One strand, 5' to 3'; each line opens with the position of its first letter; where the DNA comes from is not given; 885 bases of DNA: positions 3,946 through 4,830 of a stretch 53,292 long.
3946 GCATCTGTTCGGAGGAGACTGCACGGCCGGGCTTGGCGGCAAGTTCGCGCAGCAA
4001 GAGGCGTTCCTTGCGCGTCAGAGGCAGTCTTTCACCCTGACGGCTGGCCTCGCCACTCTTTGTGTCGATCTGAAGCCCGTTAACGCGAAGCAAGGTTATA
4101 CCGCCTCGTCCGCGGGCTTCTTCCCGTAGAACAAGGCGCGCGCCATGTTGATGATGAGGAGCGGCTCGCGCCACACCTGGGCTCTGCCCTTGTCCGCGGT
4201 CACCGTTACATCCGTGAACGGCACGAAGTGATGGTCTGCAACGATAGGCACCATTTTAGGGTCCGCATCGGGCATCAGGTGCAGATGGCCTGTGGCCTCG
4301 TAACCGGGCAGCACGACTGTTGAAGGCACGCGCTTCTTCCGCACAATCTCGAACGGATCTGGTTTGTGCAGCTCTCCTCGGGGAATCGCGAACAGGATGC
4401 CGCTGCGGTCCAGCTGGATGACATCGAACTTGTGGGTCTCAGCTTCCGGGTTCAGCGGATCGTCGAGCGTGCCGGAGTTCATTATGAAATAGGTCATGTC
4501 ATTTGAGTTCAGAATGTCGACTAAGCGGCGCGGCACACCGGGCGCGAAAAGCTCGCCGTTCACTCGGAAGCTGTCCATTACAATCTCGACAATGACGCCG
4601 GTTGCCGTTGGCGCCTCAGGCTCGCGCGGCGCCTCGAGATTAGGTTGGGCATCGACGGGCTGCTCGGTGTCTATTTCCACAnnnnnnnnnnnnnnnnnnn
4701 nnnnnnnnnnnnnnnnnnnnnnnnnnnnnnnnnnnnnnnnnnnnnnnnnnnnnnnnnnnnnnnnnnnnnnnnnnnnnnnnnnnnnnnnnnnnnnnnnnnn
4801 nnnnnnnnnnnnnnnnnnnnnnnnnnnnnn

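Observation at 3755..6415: Compact four-gene c-di-GMP operon ending in an unknown protein and a receiverless OmpR-type DNA-binding protein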

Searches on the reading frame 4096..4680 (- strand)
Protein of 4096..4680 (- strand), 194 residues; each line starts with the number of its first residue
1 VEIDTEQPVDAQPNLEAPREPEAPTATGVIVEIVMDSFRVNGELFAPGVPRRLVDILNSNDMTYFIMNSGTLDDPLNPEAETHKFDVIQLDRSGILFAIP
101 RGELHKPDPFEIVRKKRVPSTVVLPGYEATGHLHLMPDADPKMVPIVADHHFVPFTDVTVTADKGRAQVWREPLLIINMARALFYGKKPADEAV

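Call 3: search_protein_families(library=pfam, proteins=[window:4096-4680:-], max_evalue=0.01)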
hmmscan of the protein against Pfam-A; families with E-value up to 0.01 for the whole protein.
window:4096-4680:- (194 aa): 1 family
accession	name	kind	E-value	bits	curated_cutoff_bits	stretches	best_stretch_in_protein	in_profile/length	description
PF20660.2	DUF6812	-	3.5e-05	24.1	27.1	1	150-179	22-50/53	Family of unknown function (DUF6812)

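Call 5: search_protein_families(library=pfam, proteins=[window:4096-4680:-], max_evalue=10)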
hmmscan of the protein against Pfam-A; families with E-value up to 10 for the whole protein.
window:4096-4680:- (194 aa): 1 family
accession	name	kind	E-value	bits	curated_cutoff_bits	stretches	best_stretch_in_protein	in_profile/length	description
PF20660.2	DUF6812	-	3.5e-05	24.1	27.1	1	150-179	22-50/53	Family of unknown function (DUF6812)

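Call 6: search_protein_families(library=ncbifam, proteins=[window:4096-4680:-], max_evalue=1)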
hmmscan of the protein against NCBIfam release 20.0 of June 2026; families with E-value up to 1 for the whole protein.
window:4096-4680:- (194 aa): 0 families

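Call 7: search_solved_structures(query=window:4096-4680:-, max_evalue=10)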
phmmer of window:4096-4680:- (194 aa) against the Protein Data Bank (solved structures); distinct sequences matched with E-value up to 10: 12.
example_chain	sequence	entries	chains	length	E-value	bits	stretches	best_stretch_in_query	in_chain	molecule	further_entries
4gtc_A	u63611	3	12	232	0.19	14.8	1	25-85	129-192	Thymidylate synthase thyX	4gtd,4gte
4gtl_A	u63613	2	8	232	0.56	13.2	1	25-86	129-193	Thymidylate synthase thyX | Thymidylate synthase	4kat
5chp_A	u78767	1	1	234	0.74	12.8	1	25-86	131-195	Thymidylate synthase ThyX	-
5ios_A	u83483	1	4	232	0.77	12.8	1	25-86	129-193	Thymidylate synthase ThyX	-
8rep_A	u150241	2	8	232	0.77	12.8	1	25-86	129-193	Flavin-dependent thymidylate synthase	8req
1kq4_A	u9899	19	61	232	0.77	12.8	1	25-86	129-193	HYPOTHETICAL PROTEIN TM0449 | Thymidylate synthase thyX | Flavin-dependent thymidylate synthase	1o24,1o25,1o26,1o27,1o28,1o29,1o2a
3g4a_A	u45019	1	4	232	0.77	12.8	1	25-86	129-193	Thymidylate synthase thyX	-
3g4c_A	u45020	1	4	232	0.78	12.8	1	25-86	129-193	Thymidylate synthase thyX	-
4kar_A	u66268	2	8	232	0.79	12.8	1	25-86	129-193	Thymidylate synthase | Thymidylate synthase ThyX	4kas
4gtf_A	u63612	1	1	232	0.79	12.7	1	25-86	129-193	Thymidylate synthase thyX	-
5iot_A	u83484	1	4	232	1.1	12.3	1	25-85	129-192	Thymidylate synthase ThyX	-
3n0b_A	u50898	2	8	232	1.5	11.8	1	25-85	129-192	Thymidylate synthase thyX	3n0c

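Call 8: find_homologous_proteins(query=window:4096-4680:-, max_evalue=0.001)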
Query window:4096-4680:- (194 aa): 54 proteins with E <= 0.001 among 152 candidates.
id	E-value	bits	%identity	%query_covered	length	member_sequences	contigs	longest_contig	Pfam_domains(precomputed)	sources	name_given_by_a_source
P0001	1.3e-114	399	92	100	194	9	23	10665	-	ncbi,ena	-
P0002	3.2e-114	397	92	100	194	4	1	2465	-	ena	-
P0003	4.7e-113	394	91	100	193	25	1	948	-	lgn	-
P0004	3.5e-110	384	91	100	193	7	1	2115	-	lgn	-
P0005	5.0e-105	367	85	99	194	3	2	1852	-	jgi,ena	-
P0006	8.2e-105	367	85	100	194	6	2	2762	-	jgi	-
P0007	9.9e-105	366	86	98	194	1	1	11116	-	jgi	jgi:hypothetical protein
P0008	1.3e-104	366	83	98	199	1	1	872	-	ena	-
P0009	1.1e-94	334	80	94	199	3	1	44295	-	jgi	jgi:hypothetical protein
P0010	1.1e-92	327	76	98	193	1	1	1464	-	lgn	-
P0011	4.0e-91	322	79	94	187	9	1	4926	-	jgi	-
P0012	3.0e-90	319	75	98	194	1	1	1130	PF20660.3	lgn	-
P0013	1.7e-88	314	72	97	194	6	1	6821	-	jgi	-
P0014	4.7e-87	309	75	92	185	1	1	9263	-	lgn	-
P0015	6.5e-86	305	73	96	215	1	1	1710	PF20660.3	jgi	jgi:hypothetical protein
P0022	6.7e-83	295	71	97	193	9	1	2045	PF20660.3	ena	-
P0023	1.5e-82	294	75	88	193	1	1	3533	PF20660.3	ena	-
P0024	3.9e-82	293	67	97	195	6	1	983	PF20660.3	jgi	-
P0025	4.5e-82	293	70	97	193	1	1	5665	PF20660.3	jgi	-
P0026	6.0e-82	292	68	97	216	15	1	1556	PF20660.3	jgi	-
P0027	2.5e-81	290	69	97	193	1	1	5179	PF20660.3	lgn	-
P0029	1.1e-80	288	68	94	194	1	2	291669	-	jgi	jgi:hypothetical protein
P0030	5.8e-80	286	69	97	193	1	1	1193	PF20660.3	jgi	jgi:hypothetical protein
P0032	1.1e-79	285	67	97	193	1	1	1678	PF20660.3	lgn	-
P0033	3.1e-79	283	66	96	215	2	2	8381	-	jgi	jgi:hypothetical protein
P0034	4.0e-79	283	72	88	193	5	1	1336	PF20660.3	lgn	-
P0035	5.0e-79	283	64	97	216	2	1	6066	PF20660.3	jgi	-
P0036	6.1e-79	282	66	97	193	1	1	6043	PF20660.3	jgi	-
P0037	8.4e-79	282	66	97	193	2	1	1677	PF20660.3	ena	-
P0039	8.4e-77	275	65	97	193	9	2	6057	PF20660.3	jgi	jgi:hypothetical protein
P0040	2.8e-75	270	65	94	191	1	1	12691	PF20660.3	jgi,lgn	jgi:hypothetical protein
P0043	8.6e-74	266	63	94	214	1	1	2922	PF20660.3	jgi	jgi:hypothetical protein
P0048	1.4e-22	98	39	86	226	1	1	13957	-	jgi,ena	-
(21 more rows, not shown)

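Call 9: find_encoding_contigs(protein=P0029, flank=6000, max_places=3)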
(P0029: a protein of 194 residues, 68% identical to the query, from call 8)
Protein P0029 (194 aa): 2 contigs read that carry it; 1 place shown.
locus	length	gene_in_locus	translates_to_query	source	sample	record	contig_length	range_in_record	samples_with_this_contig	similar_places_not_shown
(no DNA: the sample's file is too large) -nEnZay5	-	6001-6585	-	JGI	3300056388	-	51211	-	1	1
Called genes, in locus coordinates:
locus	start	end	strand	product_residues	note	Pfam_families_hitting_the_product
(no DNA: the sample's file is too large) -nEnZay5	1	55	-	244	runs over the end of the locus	?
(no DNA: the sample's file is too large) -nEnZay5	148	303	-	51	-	-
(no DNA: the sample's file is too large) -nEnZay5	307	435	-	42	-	-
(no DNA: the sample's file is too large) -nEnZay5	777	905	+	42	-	-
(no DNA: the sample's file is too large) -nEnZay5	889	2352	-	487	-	PF02811:PHP (weak)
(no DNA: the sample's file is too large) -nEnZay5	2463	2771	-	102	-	PF01541:GIY-YIG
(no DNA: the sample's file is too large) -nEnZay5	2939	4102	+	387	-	PF01979:Amidohydro_1, PF07969:Amidohydro_3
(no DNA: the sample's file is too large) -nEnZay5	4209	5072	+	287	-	PF00990:GGDEF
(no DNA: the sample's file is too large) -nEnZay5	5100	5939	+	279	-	PF13487:HD_5, PF01966:HD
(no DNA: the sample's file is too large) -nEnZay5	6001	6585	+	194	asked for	-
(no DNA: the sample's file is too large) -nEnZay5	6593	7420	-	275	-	PF02585:PIG-L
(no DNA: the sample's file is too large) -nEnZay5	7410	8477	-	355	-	PF10851:DUF2652, PF10604:Polyketide_cyc2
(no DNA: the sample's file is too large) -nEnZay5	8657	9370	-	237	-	-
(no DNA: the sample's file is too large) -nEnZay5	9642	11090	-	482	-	PF00583:Acetyltransf_1, PF13673:Acetyltransf_10, PF13508:Acetyltransf_7, PF00291:PALP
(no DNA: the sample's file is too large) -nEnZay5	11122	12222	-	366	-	PF01408:GFO_IDH_MocA, PF02894:GFO_IDH_MocA_C, PF22725:GFO_IDH_MocA_C3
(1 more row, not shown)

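Call 10: find_encoding_contigs(protein=P0009, flank=6000, max_places=3)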
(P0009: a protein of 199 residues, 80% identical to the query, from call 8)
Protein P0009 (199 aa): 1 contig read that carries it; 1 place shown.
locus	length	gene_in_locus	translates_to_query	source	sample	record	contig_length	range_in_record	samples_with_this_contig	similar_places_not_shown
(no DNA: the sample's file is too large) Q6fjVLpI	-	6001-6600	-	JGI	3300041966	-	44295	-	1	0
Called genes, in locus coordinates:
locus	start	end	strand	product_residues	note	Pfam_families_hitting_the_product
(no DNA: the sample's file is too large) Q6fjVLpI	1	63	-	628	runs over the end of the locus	?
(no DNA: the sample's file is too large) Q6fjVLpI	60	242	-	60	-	-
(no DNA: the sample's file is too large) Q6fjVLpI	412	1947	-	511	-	PF02811:PHP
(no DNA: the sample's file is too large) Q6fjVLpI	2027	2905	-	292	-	PF00582:Usp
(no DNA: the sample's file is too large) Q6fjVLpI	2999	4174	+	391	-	PF01979:Amidohydro_1, PF07969:Amidohydro_3 (weak)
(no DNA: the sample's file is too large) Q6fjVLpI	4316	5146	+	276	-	PF00990:GGDEF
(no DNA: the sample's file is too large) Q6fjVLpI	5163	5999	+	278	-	PF13487:HD_5, PF01966:HD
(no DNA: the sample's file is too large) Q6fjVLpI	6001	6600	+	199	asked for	-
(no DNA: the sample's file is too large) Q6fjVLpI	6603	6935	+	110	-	PF00486:Trans_reg_C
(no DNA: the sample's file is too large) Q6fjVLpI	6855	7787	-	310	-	-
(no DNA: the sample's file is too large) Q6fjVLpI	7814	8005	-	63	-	-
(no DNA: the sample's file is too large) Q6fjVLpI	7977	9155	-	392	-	-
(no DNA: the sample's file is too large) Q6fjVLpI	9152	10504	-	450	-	PF00583:Acetyltransf_1, PF13673:Acetyltransf_10 (weak), PF13508:Acetyltransf_7, PF00291:PALP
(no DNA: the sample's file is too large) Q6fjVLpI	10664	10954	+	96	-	PF08734:GYD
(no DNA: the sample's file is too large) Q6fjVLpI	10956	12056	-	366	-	PF01408:GFO_IDH_MocA, PF02894:GFO_IDH_MocA_C, PF22725:GFO_IDH_MocA_C3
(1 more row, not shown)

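Call 11: find_encoding_contigs(protein=P0048, flank=6000, max_places=3)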
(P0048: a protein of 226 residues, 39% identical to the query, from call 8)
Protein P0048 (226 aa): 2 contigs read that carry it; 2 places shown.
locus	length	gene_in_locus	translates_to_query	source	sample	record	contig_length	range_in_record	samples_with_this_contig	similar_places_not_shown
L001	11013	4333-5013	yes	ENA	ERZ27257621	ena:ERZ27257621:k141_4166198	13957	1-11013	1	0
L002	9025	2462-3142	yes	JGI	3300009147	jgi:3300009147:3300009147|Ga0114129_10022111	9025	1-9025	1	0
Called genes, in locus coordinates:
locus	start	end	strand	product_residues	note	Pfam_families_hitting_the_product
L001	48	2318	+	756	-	PF13520:AA_permease_2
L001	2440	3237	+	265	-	PF00561:Abhydrolase_1, PF12146:Hydrolase_4, PF12697:Abhydrolase_6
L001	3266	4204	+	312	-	PF02126:PTE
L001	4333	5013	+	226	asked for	-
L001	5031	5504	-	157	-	PF08020:DUF1706 (weak), PF11716:MDMPI_N (weak), PF12867:DinB_2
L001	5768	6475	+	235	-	PF13302:Acetyltransf_3, PF00583:Acetyltransf_1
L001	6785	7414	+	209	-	PF07638:Sigma70_ECF (weak), PF04542:Sigma70_r2, PF08281:Sigma70_r4_2, PF04545:Sigma70_r4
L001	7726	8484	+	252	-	-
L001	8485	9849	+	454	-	PF03721:UDPG_MGDP_dh_N, PF00984:UDPG_MGDP_dh, PF03720:UDPG_MGDP_dh_C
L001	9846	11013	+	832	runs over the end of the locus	PF02836:Glyco_hydro_2_C, PF13641:Glyco_tranf_2_3, PF00535:Glycos_transf_2, PF10111:Glyco_tranf_2_2 (weak), PF13632:Glyco_trans_2_3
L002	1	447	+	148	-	?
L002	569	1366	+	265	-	PF00561:Abhydrolase_1, PF12146:Hydrolase_4, PF12697:Abhydrolase_6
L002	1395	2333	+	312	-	PF02126:PTE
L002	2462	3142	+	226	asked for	-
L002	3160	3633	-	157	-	PF08020:DUF1706 (faint), PF11716:MDMPI_N (weak), PF12867:DinB_2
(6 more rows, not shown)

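Call 16: find_encoding_contigs(protein=P0040, flank=6000, max_places=3)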
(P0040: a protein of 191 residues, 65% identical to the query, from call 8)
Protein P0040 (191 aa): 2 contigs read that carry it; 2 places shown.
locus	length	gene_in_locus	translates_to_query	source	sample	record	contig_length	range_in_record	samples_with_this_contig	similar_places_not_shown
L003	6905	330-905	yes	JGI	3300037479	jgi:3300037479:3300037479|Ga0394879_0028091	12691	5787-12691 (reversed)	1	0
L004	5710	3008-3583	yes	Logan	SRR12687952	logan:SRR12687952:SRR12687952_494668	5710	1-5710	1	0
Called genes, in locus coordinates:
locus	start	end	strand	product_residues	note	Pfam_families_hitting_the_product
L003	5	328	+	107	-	PF13487:HD_5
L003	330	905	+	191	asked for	PF20660:DUF6812 (faint)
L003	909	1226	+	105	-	PF00486:Trans_reg_C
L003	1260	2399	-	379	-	PF01950:FBPase_3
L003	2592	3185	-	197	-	PF06557:DUF1122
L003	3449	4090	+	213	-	-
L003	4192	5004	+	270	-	PF00378:ECH_1, PF16113:ECH_2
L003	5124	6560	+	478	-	PF00890:FAD_binding_2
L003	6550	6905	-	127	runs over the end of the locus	PF07366:SnoaL, PF12680:SnoaL_2, PF13474:SnoaL_3, PF14534:DUF4440 (weak)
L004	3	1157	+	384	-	?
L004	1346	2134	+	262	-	PF00990:GGDEF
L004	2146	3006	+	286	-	PF13487:HD_5, PF01966:HD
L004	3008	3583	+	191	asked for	PF20660:DUF6812 (faint)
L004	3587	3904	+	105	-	PF00486:Trans_reg_C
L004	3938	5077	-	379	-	PF01950:FBPase_3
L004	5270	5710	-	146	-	?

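Call 17: find_encoding_contigs(protein=P0001, flank=6000, max_places=4)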
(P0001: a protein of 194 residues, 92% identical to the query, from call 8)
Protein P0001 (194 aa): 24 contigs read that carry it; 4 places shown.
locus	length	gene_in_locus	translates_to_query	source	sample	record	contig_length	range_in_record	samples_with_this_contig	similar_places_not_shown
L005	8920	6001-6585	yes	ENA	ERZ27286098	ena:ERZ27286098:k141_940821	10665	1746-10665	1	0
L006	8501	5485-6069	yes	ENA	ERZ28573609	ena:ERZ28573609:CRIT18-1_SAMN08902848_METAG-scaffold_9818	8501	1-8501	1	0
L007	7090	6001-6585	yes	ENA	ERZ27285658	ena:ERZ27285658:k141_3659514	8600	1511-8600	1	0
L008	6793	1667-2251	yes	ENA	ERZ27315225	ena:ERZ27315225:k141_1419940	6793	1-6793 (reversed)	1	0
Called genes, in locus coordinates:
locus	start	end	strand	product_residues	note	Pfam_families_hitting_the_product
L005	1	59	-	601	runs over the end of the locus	?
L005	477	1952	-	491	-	PF02811:PHP (weak)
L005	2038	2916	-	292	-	PF00582:Usp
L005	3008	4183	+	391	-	PF01979:Amidohydro_1, PF07969:Amidohydro_3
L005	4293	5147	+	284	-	PF00990:GGDEF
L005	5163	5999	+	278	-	PF13487:HD_5, PF01966:HD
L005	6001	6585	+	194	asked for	-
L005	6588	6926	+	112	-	PF00486:Trans_reg_C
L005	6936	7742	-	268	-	PF02585:PIG-L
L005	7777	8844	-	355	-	PF10851:DUF2652, PF10604:Polyketide_cyc2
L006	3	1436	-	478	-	?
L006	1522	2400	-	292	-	PF00582:Usp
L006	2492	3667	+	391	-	PF01979:Amidohydro_1, PF07969:Amidohydro_3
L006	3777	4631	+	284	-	PF00990:GGDEF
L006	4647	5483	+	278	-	PF13487:HD_5, PF01966:HD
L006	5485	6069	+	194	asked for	-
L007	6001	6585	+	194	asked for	-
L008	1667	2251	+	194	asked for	-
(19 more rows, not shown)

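Call 18: find_encoding_contigs(protein=P0033, flank=6000, max_places=3)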
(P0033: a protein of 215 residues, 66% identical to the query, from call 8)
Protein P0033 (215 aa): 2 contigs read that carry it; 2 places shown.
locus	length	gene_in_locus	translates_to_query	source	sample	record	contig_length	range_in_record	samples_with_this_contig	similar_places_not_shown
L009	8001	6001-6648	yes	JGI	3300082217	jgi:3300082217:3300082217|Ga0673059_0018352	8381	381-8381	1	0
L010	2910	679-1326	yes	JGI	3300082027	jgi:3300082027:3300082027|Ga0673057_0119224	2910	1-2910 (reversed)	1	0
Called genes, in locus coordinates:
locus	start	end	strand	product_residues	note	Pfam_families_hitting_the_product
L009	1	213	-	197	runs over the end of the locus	?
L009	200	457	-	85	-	-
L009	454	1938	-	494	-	PF02811:PHP (weak)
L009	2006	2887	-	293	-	PF00582:Usp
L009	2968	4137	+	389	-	PF01979:Amidohydro_1, PF07969:Amidohydro_3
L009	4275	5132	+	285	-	PF00990:GGDEF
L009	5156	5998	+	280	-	PF13487:HD_5, PF01966:HD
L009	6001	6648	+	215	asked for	-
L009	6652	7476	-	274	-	PF02585:PIG-L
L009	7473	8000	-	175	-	?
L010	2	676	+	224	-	?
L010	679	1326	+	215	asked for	-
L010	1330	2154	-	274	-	PF02585:PIG-L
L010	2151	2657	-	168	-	-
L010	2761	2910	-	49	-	?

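Call 19: predict_structure(alignment_id=A2)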
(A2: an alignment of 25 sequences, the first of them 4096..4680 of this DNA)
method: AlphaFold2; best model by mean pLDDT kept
length: 194 residues; sequences in the alignment: 25
mean_pLDDT: 67.2   pTM: 0.58
mean pLDDT of the five models: 67.2, 66.5, 54.0, 52.8, 50.9
residues with pLDDT >= 90: 2; 70-90: 102; 50-70: 47; < 50: 43
segments of 3 or more residues with pLDDT < 50: 1-23, 107-113, 144-150, 189-194
pLDDT, mean of each block of 10 residues (from residue 1): 36 39 57 77 68 59 76 83 84 80 55 68 83 76 48 83 78 81 58 36
secondary structure, 60 per line:
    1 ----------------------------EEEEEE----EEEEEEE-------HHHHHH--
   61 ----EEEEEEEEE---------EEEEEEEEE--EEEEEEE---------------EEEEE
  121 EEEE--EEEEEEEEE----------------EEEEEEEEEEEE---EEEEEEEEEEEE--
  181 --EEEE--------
elements in order: E29-34 E39-45 H53-58 E65-73 E83-91 E94-100 E116-124 E127-135 E152-163 E167-178 E183-186

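Call 22: search_protein_representatives(alignment_id=A2)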
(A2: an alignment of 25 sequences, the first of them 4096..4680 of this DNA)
Query: 25 sequences, 195 profile positions. Proteins with E-value up to 0.001 (for the whole library): 266; up to 1e-10: 55; up to 1e-30: 27. The best 150 are listed.
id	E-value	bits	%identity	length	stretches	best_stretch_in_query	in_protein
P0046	1.9e-80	285.1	-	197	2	13-113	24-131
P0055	5.8e-60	218.3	-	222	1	1-194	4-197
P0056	5.2e-55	202.1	-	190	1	22-191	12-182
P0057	6.5e-52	192.0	-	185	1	13-190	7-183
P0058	7.9e-51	188.5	-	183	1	28-187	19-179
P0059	7.7e-49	182.0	-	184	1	14-187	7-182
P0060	6.3e-48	179.0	-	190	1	27-192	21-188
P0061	1.6e-45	171.2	-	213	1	10-189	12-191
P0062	4.4e-45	169.7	-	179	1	28-189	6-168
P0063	8.6e-44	165.5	-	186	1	14-187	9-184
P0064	8.8e-44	165.5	-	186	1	17-189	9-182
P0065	1.2e-43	165.0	-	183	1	24-189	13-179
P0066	9.1e-42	158.9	-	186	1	12-189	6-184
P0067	1.2e-41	158.5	-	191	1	24-191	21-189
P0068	2.9e-40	154.0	-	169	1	32-188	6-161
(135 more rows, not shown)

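Call 23: fold_search(model_id=the predicted structure, library=pdb)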
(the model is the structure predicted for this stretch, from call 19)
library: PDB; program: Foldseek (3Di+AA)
matches with E <= 10: 528; with E <= 0.001: 0
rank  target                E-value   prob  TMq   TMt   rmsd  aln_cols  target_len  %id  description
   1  5o9z_p                5.2e-03  1.00  0.26  0.63   6.4        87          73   17  Cryo-EM structure of a pre-catalytic human spliceosome primed for activation (B complex) (released 2017-08-16)
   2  6ppq_C                9.4e-03  1.00  0.27  0.63   7.5        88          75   15  Structure of S. pombe Lsm1-7 with RNA, polyuridine with 3' adenosine (released 2020-06-17)
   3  4m77_J                2.0e-02  1.00  0.25  0.59   5.8        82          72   15  Crystal structure of Lsm2-8 complex, space group I212121 (released 2013-11-13)
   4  6ah0_r                2.1e-02  1.00  0.26  0.59   6.5        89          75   18  The Cryo-EM Structure of the Precusor of Human Pre-catalytic Spliceosome (pre-B complex) (released 2018-11-14)
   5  4n0a_F                2.4e-02  0.99  0.25  0.58   8.7        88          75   14  Crystal structure of Lsm2-3-Pat1C complex from Saccharomyces cerevisiae (released 2013-12-04)
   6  8xi2_a                3.6e-02  0.99  0.26  0.50   9.6        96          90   21  Cryo-EM structure of the Chlamydomonas C* complex (released 2024-10-09)
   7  9dtr_n                4.5e-02  0.99  0.25  0.53   6.8        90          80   12  Structure of the yeast post-catalytic P complex spliceosome at 2.3 Angstrom resolution (released 2024-12-25)
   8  9l5r_f                4.8e-02  0.99  0.27  0.55   7.1        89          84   18  Cryo-EM structure of the thermophile spliceosome (state ILS) (released 2025-03-12)
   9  3pgg_B                5.3e-02  0.98  0.25  0.55  11.3        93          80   15  Crystal structure of cryptosporidium parvum u6 snrna-associated sm-like protein lsm5 (released 2011-02-02)
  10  9l5r_o                5.6e-02  0.99  0.26  0.53   4.5        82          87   16  Cryo-EM structure of the thermophile spliceosome (state ILS) (released 2025-03-12)
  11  6j6g_l                5.9e-02  0.99  0.27  0.55   6.6        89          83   12  Cryo-EM structure of the yeast B*-a2 complex at an average resolution of 3.2 angstrom (released 2019-04-24)
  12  5gan_j                5.9e-02  0.97  0.27  0.51   8.8       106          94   15  The overall structure of the yeast spliceosomal U4/U6.U5 tri-snRNP at 3.7 Angstrom (released 2016-01-27)
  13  5z78_C                5.9e-02  0.16  0.14  0.18  15.0       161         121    8  Structure of TIRR/53BP1 complex (released 2018-06-06)
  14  6j6g_y                6.6e-02  0.99  0.27  0.56   6.4        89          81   15  Cryo-EM structure of the yeast B*-a2 complex at an average resolution of 3.2 angstrom (released 2019-04-24)
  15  5zwn_d                6.9e-02  0.99  0.27  0.51   6.4        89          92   15  Cryo-EM structure of the yeast pre-B complex at an average resolution of 3.3 angstrom (Part II: U1 snRNP region) (released 2018-08-29)
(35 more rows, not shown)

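Call 25: find_related_loci(query=A2, collection=genome_contigs, flank=5000)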
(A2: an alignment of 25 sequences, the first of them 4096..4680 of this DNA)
Query A2 (194 aa) in genome_contigs; peptide patterns used: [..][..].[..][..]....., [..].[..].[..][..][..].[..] (x = any residue, [..] = any of these).
96 stretches matched a pattern; 4 encode a relative of the query (tblastn E <= 1e-3); 4 distinct loci.
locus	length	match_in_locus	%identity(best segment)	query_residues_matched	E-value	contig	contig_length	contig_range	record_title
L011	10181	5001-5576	86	1-192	1e-111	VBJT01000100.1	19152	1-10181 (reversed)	MAG: Chloroflexi bacterium isolate CF_163 14_1009_09_30cm_scaffold_9127, whole genome shotgun sequence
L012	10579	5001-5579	82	1-194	5e-106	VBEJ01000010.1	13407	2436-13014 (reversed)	MAG: Chloroflexi bacterium isolate CF_23 14_0903_16_40cm_scaffold_3874, whole genome shotgun sequence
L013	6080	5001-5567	67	2-190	3e-85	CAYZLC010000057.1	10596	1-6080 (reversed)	MAG TPA_asm: uncultured Dehalococcoidia bacterium isolate SRP119689_co1_265 genome assembly, contig: NODE_9561_length_10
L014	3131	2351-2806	40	28-180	3e-28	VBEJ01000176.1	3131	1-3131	MAG: Chloroflexi bacterium isolate CF_23 14_0903_16_40cm_scaffold_49179, whole genome shotgun sequence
